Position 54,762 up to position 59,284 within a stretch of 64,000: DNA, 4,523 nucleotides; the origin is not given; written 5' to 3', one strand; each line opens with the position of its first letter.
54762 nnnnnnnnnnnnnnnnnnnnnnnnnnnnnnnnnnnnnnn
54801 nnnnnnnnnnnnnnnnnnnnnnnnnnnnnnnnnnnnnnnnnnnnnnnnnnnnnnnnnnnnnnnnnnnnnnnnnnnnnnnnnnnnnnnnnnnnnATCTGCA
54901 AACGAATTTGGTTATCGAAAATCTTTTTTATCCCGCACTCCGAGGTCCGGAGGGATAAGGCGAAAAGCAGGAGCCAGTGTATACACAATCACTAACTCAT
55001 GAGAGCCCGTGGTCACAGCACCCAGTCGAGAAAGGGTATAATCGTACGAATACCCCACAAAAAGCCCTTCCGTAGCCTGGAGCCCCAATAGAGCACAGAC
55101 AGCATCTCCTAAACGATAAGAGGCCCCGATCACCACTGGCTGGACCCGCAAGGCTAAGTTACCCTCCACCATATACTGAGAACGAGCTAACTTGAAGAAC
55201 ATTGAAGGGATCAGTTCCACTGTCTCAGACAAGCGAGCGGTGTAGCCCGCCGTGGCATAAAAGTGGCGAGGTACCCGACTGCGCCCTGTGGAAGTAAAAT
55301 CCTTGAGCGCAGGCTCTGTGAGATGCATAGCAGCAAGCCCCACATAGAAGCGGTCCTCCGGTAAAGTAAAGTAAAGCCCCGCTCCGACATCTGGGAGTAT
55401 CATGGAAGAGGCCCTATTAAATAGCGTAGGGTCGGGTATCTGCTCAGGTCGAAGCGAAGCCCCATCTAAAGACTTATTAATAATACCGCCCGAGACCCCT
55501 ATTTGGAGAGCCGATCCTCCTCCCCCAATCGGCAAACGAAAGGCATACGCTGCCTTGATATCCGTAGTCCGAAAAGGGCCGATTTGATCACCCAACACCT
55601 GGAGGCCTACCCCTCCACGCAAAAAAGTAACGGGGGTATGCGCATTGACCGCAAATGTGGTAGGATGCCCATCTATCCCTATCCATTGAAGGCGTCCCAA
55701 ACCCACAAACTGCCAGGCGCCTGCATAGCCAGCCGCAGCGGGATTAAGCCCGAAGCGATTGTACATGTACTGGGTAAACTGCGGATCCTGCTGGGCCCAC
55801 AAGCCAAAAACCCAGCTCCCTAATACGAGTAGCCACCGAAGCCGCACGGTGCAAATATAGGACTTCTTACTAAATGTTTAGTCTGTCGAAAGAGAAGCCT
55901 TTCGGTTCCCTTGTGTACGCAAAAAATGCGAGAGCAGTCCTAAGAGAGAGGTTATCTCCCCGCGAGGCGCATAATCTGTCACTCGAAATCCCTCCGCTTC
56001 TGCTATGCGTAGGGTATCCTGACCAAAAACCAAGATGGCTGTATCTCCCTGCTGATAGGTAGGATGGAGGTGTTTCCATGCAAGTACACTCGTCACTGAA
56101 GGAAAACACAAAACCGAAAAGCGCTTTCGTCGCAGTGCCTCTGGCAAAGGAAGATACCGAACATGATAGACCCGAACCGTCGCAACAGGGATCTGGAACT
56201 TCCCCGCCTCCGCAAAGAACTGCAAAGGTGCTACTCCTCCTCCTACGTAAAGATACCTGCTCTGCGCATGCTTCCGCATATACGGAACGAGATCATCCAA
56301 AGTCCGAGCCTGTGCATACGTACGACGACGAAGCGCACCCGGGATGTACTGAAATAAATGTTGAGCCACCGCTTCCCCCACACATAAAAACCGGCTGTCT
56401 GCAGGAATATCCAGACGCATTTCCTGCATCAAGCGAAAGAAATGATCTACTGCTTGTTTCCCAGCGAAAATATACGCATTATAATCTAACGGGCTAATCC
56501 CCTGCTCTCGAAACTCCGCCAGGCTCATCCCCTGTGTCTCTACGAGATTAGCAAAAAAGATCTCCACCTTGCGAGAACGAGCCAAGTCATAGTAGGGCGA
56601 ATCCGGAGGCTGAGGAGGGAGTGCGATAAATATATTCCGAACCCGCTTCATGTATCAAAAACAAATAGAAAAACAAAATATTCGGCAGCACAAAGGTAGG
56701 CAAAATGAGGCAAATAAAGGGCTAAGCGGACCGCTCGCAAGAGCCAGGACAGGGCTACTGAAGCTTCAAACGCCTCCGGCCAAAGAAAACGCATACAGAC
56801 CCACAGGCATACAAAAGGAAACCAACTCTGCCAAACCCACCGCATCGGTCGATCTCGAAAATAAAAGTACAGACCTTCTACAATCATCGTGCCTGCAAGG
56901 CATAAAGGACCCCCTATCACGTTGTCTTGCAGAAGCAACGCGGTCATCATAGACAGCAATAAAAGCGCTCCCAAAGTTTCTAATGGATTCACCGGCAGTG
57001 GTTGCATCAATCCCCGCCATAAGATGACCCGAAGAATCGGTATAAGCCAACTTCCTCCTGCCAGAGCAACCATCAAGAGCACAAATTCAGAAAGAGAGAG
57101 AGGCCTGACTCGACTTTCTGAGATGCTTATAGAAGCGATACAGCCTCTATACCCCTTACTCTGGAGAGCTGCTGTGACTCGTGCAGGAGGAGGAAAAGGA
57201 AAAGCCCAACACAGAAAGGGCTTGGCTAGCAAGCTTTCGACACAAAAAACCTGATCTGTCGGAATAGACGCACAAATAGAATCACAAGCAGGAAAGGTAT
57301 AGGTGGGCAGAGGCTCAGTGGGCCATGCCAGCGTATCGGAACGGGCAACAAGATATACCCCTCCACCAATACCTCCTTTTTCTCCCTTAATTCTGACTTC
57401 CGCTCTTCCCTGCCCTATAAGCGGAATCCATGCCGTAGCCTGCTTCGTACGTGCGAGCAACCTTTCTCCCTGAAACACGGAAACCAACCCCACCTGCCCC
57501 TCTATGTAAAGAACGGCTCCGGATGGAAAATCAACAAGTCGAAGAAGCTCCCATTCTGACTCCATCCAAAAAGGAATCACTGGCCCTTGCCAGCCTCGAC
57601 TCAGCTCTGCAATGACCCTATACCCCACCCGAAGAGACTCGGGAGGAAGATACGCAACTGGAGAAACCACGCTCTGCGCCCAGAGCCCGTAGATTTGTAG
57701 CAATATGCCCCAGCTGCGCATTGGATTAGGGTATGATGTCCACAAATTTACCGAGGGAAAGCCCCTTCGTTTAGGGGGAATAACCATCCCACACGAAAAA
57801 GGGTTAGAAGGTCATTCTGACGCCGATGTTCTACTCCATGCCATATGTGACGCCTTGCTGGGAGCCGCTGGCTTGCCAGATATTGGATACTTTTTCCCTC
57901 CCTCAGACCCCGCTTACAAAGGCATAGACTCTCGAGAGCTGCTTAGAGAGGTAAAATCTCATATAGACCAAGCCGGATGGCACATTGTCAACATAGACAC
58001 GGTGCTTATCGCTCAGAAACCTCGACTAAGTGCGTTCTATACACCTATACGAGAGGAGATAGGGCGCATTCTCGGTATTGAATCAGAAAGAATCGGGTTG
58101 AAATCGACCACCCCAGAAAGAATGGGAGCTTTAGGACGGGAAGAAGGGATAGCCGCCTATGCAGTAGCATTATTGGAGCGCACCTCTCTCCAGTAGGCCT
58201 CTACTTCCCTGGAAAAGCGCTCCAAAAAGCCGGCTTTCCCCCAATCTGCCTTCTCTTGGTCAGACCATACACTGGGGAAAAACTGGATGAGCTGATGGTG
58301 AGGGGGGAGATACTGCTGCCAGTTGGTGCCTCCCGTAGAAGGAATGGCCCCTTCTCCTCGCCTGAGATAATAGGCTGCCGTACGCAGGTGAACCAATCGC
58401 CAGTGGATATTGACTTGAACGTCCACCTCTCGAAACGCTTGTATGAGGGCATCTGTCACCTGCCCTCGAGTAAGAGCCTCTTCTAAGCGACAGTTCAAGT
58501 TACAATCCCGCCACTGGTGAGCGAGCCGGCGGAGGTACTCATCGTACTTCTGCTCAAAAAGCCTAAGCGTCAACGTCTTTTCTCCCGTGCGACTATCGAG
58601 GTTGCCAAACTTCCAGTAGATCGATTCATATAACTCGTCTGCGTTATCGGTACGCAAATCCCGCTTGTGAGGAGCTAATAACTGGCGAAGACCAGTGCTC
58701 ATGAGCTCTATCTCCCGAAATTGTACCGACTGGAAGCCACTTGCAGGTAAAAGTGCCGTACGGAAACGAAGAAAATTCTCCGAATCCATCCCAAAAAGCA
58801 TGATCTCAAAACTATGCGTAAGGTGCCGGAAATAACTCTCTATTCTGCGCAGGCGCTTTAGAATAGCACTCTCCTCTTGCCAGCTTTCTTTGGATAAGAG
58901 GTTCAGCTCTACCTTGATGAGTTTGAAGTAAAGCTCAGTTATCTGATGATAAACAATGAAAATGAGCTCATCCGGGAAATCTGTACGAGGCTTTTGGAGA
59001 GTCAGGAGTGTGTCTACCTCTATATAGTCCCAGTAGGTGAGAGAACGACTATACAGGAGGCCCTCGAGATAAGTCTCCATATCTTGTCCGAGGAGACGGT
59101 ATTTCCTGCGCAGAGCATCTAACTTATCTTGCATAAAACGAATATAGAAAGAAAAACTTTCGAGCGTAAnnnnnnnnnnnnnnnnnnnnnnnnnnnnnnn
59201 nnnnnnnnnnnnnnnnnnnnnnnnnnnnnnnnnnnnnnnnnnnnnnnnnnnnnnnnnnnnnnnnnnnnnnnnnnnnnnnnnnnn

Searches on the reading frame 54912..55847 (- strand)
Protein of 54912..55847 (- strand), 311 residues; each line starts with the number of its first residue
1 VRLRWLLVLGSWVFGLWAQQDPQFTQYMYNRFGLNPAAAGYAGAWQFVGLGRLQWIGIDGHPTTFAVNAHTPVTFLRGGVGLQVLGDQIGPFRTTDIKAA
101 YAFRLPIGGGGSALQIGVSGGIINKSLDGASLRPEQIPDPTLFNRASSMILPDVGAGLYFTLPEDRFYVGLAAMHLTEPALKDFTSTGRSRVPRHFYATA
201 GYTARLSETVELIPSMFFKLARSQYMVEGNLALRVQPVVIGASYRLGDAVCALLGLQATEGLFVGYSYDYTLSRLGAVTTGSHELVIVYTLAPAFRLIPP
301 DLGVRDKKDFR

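Call 58: search_protein_families(library=pfam, proteins=[window:54912-55847:-], max_evalue=0.0001)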
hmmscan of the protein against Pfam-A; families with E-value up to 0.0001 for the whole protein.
window:54912-55847:- (311 aa): 1 family
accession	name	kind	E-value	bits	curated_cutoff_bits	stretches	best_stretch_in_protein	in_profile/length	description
PF11751.14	PorP_SprF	-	1e-69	235.6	22.3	1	18-289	3-273/273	Type IX secretion system membrane protein PorP/SprF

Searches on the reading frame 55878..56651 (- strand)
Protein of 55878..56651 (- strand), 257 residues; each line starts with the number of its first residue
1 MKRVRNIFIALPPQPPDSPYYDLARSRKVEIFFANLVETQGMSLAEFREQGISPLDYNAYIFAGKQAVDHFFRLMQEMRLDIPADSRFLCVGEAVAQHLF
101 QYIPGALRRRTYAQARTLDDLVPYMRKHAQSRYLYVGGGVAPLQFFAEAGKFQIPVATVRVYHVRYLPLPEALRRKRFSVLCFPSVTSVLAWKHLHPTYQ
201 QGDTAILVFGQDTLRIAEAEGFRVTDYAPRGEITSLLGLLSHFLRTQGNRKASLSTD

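Call 16: search_protein_families(library=pfam, proteins=[window:55878-56651:-], max_evalue=0.001)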
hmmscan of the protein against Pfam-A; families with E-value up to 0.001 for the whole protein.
window:55878-56651:- (257 aa): 1 family
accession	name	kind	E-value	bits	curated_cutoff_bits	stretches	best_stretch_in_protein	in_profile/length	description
PF02602.20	HEM4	-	1.4e-12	47.7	27.5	1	24-237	7-230/231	Uroporphyrinogen-III synthase HemD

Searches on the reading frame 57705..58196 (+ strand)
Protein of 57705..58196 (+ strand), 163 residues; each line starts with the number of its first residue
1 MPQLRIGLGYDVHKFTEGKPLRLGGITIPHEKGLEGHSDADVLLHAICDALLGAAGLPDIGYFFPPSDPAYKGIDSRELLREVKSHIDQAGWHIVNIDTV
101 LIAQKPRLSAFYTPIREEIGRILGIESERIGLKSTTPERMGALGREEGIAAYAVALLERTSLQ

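Call 16: search_protein_families(library=pfam, proteins=[window:57705-58196:+], max_evalue=0.001)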
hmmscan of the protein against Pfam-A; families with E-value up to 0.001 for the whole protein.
window:57705-58196:+ (163 aa): 1 family
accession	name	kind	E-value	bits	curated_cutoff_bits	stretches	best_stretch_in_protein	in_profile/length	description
PF02542.21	YgbB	-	9e-64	214.9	26.7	1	4-157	1-154/155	YgbB family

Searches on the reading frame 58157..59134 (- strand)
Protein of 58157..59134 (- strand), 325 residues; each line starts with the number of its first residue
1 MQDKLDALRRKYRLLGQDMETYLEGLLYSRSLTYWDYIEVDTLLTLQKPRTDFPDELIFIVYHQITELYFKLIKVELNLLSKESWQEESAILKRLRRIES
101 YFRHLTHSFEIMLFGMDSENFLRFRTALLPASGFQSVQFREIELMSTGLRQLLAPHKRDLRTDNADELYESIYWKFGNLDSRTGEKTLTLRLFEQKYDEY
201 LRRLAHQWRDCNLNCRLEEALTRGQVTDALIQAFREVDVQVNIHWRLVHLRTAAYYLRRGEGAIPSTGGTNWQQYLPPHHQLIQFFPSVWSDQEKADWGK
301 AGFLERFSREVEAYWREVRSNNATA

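Call 58: search_protein_families(library=pfam, proteins=[window:58157-59134:-], max_evalue=0.0001)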
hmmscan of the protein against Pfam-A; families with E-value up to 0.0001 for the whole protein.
window:58157-59134:- (325 aa): 1 family
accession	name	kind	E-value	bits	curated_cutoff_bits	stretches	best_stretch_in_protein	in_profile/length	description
PF03301.18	Trp_dioxygenase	-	4.5e-25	89.2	34.9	1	29-145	11-138/346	Tryptophan 2,3-dioxygenase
